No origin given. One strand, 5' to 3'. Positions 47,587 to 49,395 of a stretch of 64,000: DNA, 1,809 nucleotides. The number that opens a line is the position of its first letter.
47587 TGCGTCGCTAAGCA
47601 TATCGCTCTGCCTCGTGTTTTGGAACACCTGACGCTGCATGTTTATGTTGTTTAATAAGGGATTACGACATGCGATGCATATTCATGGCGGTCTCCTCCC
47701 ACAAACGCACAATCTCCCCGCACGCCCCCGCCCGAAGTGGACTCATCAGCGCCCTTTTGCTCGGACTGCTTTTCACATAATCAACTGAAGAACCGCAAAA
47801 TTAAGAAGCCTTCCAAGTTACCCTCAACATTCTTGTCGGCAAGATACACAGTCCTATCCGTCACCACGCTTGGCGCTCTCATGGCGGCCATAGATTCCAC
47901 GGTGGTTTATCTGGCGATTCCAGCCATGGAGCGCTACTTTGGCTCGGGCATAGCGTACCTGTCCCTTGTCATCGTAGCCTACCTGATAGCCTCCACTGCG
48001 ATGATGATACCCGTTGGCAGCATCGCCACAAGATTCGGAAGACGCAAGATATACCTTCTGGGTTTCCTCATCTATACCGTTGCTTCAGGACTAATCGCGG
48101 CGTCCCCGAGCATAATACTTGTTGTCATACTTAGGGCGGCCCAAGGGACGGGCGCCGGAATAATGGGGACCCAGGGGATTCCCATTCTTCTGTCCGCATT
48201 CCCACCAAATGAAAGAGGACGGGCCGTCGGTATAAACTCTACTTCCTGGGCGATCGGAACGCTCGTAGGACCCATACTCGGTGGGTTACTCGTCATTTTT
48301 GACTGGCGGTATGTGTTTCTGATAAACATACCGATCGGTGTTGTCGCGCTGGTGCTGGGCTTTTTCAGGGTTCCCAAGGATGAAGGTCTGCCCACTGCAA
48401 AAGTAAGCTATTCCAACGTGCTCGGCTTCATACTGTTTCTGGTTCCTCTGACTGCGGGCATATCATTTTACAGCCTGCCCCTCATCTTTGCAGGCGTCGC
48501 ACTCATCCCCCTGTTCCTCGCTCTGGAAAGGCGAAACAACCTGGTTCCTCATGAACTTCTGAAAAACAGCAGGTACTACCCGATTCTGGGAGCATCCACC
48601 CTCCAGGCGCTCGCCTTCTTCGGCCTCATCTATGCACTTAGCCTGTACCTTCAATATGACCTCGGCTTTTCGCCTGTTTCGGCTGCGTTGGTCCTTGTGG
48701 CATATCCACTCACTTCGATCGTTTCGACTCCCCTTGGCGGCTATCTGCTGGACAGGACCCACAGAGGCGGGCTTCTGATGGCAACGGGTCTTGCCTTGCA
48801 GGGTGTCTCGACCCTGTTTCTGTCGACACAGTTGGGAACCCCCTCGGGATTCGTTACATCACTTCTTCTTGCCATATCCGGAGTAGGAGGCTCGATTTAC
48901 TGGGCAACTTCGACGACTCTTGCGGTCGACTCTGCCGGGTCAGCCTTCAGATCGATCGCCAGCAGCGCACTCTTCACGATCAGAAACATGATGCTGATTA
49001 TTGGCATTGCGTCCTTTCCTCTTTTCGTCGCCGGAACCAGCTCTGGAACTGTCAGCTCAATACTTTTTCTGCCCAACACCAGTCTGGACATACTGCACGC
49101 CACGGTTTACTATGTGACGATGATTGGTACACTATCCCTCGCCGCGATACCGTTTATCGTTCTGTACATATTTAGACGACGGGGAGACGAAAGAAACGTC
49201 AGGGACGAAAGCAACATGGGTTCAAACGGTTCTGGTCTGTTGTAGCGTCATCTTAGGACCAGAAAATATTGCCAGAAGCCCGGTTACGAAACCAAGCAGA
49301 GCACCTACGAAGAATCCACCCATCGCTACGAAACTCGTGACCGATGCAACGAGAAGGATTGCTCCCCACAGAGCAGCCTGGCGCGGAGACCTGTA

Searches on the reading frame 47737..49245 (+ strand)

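Call 41: search_protein_families(library=pfam, proteins=[window:47737-49245:+], max_evalue=0.001)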
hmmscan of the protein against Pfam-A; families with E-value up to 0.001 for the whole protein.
window:47737-49245:+ (502 aa): 1 family
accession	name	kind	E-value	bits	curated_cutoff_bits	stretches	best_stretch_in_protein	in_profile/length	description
PF07690.21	MFS_1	-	2.6e-51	175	33.4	1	44-423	2-346/347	Major Facilitator Superfamily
